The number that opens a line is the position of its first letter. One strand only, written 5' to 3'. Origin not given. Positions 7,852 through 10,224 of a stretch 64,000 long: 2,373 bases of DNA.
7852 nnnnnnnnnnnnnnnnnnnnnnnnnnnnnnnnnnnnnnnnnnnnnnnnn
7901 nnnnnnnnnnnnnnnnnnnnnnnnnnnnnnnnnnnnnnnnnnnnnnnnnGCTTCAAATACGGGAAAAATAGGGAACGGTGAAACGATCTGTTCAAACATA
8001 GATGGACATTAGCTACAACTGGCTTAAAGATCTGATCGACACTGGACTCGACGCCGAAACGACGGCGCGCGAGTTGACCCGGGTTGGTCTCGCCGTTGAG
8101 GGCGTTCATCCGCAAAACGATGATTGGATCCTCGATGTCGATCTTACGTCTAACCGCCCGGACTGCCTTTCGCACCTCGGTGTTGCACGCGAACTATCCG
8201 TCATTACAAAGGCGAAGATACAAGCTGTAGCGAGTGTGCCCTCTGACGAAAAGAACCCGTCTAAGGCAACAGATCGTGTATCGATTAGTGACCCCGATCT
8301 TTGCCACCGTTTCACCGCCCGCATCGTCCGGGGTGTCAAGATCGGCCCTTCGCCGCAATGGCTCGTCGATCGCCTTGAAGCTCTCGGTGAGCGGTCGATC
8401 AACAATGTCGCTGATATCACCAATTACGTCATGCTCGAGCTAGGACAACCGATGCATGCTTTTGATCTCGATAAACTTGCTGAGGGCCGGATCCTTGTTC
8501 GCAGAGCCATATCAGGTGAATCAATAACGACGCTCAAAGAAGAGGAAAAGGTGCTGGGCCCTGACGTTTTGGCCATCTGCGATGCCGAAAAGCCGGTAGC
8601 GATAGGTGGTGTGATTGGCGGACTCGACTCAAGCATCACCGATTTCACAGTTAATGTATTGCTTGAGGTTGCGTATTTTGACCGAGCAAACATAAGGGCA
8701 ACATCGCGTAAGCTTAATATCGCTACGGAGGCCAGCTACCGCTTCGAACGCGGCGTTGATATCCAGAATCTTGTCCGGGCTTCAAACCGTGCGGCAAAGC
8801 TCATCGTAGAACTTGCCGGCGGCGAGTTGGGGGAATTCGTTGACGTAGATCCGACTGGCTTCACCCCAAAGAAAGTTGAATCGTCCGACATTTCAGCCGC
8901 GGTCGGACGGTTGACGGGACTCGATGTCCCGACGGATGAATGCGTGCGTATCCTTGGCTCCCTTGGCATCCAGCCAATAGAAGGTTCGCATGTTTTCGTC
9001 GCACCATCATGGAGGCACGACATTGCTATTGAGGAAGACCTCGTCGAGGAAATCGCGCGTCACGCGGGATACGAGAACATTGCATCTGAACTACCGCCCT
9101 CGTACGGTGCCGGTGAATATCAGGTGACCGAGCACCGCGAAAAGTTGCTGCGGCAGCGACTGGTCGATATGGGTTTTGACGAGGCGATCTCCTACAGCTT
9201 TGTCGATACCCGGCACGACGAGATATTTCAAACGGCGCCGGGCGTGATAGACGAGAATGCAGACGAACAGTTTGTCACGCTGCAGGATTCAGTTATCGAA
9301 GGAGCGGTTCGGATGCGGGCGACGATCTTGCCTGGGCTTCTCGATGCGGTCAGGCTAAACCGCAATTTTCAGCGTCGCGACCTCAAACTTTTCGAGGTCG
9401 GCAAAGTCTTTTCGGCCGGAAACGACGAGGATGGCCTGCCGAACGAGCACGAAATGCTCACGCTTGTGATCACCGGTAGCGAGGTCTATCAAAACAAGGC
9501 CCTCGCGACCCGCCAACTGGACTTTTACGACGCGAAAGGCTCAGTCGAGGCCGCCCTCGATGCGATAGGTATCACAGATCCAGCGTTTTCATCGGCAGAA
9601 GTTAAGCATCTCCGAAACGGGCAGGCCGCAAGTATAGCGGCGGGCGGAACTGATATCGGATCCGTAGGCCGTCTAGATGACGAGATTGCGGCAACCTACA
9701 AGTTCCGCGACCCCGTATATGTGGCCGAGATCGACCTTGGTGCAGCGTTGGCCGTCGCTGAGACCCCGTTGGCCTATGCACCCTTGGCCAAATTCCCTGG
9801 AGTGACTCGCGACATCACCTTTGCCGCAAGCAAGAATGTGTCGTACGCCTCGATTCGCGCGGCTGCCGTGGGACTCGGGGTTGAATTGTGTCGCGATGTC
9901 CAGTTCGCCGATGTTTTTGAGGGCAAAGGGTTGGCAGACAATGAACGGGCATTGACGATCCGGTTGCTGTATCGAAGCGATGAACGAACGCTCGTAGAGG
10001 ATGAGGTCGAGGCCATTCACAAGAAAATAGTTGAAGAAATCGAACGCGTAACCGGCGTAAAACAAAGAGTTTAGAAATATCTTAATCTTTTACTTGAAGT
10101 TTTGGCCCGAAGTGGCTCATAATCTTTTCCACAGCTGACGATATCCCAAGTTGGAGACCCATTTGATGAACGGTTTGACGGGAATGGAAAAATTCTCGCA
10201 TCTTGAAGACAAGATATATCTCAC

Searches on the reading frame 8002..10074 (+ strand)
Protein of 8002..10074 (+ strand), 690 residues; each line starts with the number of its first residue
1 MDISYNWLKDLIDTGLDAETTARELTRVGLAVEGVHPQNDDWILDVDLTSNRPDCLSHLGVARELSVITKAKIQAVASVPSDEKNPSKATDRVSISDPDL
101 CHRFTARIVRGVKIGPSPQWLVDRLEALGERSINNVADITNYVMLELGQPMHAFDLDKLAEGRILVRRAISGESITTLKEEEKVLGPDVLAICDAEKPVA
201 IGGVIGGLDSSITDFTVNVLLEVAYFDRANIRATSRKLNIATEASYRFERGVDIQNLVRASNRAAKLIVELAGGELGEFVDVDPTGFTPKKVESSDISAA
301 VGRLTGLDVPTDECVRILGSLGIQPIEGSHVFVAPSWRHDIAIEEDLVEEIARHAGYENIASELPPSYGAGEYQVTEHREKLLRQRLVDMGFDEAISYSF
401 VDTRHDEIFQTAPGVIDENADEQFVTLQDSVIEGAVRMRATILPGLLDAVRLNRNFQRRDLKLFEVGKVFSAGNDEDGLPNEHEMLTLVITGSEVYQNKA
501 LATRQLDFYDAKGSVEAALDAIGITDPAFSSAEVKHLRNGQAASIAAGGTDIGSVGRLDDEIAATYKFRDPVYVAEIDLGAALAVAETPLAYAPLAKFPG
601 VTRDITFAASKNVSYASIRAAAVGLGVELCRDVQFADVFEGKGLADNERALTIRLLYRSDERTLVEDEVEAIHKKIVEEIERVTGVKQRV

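Call 67: search_protein_families(library=pfam, proteins=[window:8002-10074:+], max_evalue=0.001)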
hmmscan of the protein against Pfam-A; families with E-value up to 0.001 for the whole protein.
window:8002-10074:+ (690 aa): 4 families
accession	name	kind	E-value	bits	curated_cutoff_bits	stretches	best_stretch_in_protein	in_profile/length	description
PF03483.22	B3_4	-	2e-67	226.6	29.3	1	101-273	2-174/174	B3/4 domain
PF17759.6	tRNA_synthFbeta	-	2.3e-47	161.6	22.4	1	364-579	5-214/214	Phenylalanyl tRNA synthetase beta chain CLM domain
PF03147.19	FDX-ACB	-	8.2e-22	77.9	31.1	1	597-689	2-94/94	Ferredoxin-fold anticodon binding domain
PF03484.21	B5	-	3.9e-17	62.7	28.6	1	301-357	8-67/67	tRNA synthetase B5 domain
